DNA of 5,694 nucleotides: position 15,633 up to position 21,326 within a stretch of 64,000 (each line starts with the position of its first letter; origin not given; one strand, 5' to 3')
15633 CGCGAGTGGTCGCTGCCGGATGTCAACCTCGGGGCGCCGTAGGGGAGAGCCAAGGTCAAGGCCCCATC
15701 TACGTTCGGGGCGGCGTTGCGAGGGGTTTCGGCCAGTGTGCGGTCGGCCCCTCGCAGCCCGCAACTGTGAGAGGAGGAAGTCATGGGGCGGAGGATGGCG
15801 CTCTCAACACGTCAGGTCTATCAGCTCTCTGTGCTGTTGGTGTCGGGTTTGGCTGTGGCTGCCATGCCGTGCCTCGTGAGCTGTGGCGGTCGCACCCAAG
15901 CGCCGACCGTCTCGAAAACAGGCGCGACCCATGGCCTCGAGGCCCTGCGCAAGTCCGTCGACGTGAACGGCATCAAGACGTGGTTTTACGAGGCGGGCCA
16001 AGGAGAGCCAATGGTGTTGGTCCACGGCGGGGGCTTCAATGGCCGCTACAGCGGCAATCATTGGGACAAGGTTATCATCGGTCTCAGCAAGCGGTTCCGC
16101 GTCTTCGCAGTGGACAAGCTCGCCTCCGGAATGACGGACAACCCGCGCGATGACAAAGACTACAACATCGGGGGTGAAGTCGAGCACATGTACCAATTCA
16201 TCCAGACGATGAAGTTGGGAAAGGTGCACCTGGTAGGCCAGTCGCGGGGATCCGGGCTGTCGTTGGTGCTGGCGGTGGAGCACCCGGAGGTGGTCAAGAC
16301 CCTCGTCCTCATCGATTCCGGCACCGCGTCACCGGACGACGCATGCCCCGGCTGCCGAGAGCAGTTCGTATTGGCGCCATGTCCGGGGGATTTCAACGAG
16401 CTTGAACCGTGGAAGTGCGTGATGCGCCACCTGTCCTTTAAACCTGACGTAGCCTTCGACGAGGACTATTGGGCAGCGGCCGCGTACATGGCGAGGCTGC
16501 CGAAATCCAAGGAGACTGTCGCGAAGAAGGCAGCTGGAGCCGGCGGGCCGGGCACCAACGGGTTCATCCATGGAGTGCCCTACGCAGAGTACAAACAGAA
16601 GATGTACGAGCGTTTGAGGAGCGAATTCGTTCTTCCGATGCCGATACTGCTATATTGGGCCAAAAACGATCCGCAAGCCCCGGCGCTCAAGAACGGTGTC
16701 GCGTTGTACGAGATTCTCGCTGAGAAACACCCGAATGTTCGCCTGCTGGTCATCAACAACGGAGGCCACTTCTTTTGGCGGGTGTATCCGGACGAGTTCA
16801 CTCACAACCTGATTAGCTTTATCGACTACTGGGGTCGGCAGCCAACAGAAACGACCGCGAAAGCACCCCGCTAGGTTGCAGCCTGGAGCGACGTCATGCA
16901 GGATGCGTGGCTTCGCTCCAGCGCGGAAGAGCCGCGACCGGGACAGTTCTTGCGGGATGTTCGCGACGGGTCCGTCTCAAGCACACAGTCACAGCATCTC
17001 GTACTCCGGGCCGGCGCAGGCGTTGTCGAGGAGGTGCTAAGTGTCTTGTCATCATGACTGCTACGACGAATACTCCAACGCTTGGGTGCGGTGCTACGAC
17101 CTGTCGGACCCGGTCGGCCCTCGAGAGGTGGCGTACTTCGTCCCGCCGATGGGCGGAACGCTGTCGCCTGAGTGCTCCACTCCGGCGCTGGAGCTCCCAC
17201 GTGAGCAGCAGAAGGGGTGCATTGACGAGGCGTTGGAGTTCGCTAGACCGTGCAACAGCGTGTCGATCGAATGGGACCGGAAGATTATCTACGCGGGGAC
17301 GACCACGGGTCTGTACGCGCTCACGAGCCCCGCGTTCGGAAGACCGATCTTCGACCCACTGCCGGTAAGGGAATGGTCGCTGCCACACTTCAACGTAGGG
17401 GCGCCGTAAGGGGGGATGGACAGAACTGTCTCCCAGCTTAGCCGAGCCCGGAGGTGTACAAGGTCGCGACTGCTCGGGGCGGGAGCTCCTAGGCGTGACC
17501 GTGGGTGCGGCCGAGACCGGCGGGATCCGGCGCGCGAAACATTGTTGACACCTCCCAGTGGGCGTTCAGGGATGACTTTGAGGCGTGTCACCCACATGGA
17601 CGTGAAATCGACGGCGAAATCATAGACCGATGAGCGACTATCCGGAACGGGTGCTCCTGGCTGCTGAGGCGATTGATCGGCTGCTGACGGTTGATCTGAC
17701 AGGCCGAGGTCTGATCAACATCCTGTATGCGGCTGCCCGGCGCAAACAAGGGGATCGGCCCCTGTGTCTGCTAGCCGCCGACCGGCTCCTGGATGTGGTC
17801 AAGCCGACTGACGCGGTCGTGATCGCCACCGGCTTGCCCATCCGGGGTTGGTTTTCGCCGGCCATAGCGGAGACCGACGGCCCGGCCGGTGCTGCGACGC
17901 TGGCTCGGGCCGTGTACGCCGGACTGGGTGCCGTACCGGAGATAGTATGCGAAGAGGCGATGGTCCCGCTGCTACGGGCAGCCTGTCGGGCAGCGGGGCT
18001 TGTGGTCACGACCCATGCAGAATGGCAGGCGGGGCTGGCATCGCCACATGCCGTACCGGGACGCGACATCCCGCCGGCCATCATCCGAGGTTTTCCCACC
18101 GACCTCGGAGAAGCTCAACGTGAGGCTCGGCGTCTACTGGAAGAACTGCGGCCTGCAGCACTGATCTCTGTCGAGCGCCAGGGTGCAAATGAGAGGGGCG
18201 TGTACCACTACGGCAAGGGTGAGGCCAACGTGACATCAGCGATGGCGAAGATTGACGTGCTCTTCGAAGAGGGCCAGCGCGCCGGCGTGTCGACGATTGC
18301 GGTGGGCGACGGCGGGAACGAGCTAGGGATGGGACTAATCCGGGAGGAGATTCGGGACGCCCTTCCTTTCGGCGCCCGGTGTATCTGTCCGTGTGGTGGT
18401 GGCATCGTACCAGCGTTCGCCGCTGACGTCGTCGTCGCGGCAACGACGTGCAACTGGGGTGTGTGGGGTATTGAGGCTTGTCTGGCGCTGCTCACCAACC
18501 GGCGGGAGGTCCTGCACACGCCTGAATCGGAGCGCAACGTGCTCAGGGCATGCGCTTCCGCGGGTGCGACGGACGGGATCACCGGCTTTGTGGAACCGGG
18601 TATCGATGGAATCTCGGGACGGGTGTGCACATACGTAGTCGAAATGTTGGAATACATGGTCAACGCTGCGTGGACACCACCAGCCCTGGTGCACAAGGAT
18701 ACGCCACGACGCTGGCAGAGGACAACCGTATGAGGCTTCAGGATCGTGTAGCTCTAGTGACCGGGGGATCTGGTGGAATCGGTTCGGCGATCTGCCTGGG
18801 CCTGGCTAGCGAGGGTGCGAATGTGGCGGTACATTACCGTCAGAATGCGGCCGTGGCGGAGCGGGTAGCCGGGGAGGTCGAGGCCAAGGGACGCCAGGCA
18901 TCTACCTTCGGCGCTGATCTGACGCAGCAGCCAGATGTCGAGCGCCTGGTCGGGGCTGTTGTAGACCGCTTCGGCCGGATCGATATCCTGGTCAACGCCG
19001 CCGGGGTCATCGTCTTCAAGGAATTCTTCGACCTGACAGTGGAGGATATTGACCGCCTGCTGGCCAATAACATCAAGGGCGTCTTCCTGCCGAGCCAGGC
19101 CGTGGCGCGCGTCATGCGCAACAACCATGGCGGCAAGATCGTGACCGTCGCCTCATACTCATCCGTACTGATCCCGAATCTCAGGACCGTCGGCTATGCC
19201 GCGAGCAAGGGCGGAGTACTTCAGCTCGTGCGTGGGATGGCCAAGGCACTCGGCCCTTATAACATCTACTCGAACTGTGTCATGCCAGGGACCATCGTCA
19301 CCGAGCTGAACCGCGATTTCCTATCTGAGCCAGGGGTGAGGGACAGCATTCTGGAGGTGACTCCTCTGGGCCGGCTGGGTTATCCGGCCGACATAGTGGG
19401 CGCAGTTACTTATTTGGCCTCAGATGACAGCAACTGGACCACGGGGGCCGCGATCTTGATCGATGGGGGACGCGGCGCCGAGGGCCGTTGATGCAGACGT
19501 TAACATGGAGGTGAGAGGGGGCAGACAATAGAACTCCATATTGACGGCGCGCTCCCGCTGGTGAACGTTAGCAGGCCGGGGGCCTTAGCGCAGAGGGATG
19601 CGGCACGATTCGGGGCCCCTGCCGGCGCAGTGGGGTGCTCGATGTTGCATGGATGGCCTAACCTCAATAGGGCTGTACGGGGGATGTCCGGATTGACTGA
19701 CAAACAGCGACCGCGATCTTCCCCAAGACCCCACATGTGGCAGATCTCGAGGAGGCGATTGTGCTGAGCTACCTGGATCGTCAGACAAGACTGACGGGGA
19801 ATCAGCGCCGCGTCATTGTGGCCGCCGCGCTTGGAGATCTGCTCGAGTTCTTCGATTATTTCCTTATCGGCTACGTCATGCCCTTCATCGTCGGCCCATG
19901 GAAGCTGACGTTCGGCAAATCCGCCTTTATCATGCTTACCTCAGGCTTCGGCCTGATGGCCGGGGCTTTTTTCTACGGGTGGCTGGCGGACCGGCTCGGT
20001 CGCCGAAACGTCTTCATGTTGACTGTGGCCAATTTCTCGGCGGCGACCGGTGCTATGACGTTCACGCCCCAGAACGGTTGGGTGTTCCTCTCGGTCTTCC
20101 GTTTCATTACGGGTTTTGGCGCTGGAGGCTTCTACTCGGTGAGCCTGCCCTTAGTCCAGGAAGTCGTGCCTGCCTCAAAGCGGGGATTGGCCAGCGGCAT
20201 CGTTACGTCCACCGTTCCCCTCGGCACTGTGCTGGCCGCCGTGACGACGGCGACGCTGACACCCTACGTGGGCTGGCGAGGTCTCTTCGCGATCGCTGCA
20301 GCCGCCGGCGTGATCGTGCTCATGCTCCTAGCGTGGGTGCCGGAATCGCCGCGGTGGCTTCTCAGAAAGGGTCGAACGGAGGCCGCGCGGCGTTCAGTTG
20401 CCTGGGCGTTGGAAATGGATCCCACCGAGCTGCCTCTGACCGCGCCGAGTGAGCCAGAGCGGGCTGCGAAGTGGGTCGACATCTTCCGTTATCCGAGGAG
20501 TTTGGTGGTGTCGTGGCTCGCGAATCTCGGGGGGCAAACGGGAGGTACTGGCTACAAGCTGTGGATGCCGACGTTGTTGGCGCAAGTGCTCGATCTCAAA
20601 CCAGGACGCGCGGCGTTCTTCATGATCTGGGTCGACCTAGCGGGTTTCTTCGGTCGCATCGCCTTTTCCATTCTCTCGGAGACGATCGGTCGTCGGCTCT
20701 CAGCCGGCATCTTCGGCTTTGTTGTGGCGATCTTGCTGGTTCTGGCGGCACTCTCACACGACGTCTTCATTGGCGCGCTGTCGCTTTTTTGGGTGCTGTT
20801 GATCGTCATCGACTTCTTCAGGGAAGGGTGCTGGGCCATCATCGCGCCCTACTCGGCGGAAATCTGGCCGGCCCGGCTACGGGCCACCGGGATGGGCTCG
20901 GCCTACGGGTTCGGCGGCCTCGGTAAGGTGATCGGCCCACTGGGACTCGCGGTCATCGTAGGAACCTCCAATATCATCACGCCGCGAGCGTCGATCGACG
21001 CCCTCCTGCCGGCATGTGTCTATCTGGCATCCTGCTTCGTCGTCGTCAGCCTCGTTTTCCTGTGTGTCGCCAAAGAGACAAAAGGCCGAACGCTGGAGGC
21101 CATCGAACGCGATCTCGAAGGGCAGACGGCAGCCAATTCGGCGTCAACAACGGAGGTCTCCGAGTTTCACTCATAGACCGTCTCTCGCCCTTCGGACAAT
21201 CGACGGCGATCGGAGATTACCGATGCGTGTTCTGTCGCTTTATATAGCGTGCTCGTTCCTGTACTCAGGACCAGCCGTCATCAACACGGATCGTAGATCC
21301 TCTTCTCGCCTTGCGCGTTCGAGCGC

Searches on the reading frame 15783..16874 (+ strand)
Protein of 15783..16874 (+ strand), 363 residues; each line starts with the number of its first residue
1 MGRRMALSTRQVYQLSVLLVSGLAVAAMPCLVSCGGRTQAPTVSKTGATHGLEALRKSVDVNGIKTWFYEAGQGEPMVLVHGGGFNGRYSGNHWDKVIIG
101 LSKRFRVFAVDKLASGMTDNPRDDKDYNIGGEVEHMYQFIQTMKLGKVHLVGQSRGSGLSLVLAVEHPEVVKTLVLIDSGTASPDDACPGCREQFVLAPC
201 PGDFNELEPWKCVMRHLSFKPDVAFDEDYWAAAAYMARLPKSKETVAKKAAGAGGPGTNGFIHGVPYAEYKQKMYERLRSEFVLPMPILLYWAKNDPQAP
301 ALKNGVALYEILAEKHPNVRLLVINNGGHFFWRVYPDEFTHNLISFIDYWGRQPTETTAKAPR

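Call 45: search_protein_families(library=pfam, proteins=[window:15783-16874:+], max_evalue=0.00001)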
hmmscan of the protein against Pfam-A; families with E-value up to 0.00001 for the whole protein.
window:15783-16874:+ (363 aa): 2 families
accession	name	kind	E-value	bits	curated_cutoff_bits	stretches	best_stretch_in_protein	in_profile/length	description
PF00561.26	Abhydrolase_1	-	1.4e-22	81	25.8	1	76-181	2-103/245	alpha/beta hydrolase fold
PF12697.13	Abhydrolase_6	-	5.7e-12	47.2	26.3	1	77-339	1-214/217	Alpha/beta hydrolase family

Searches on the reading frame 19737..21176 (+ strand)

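Call 45: search_protein_families(library=pfam, proteins=[window:19737-21176:+], max_evalue=0.00001)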
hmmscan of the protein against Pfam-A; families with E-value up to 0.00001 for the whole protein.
window:19737-21176:+ (479 aa): 2 families
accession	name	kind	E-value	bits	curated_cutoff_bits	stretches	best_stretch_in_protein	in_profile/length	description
PF00083.30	Sugar_tr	-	7.3e-43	147.5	22.3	1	27-459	2-451/452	Sugar (and other) transporter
PF07690.21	MFS_1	-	2.3e-42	145.6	33.4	2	33-401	4-347/347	Major Facilitator Superfamily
